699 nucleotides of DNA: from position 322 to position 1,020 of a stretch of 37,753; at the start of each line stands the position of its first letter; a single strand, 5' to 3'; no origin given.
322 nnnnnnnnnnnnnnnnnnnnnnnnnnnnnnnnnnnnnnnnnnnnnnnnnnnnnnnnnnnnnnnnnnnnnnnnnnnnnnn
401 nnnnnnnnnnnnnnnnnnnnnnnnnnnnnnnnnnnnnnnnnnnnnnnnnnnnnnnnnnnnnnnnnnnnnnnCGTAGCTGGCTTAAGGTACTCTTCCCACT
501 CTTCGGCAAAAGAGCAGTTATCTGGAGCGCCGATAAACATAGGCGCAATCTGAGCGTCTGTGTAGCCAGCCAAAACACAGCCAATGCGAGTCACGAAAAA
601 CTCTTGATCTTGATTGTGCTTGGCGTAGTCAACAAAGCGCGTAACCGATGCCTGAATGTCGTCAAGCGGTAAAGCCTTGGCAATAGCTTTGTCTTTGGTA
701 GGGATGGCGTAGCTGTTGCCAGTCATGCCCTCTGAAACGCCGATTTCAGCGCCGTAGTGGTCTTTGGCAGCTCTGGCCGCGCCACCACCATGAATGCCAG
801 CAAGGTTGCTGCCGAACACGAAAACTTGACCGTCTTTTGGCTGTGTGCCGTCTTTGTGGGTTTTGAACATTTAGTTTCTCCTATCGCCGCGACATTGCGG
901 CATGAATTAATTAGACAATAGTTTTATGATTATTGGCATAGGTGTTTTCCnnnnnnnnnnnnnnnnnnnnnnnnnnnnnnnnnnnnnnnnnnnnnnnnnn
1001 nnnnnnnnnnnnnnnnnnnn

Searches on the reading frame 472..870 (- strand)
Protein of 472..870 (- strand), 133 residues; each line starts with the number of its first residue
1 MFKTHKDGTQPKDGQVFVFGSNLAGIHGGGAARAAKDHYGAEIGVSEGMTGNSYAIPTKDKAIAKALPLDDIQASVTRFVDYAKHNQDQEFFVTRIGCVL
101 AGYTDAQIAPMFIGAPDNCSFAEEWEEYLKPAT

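Call 61: search_solved_structures(query=window:472-870:-, max_evalue=10, show_alignments=2)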
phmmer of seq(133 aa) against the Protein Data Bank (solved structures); distinct sequences matched with E-value up to 10: 3.
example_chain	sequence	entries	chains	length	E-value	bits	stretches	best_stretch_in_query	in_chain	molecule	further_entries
8czc_B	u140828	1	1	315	0.29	14.4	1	56-110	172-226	Narbonolide/10-deoxymethynolide synthase PikA1, modules 1 and 2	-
3rri_A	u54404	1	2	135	0.54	13.5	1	87-127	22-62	Glyoxalase/bleomycin resistance protein/dioxygenase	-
7uwr_A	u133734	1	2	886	1.1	12.5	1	56-105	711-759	Narbonolide/10-deoxymethynolide synthase PikA1, modules 1 and 2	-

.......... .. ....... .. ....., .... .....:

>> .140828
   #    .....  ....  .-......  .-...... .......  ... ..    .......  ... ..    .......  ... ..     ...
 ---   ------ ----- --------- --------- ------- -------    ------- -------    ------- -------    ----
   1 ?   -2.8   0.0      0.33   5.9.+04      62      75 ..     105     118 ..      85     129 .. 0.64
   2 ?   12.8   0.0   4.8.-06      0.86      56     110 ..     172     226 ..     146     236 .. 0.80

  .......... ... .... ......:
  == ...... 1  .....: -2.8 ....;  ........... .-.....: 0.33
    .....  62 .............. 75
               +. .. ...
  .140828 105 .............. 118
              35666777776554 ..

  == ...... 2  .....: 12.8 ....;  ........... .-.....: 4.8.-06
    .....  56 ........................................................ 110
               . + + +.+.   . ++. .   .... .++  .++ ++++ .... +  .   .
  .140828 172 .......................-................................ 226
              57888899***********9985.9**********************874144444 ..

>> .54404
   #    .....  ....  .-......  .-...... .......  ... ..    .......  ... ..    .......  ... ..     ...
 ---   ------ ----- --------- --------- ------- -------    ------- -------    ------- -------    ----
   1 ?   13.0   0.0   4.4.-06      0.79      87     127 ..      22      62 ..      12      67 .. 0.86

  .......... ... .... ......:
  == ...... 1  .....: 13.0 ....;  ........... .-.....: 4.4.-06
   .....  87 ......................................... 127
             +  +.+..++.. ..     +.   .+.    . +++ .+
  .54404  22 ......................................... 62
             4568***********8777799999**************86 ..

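Call 62: search_protein_families(library=phrogs, proteins=[window:472-870:-], max_evalue=0.001)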
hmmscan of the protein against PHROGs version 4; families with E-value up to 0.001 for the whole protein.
seq(133 aa): 1 family
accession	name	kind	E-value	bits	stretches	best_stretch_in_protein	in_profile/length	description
phrog_2072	-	unknown function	9.4e-49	165.9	1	5-131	11-135/143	-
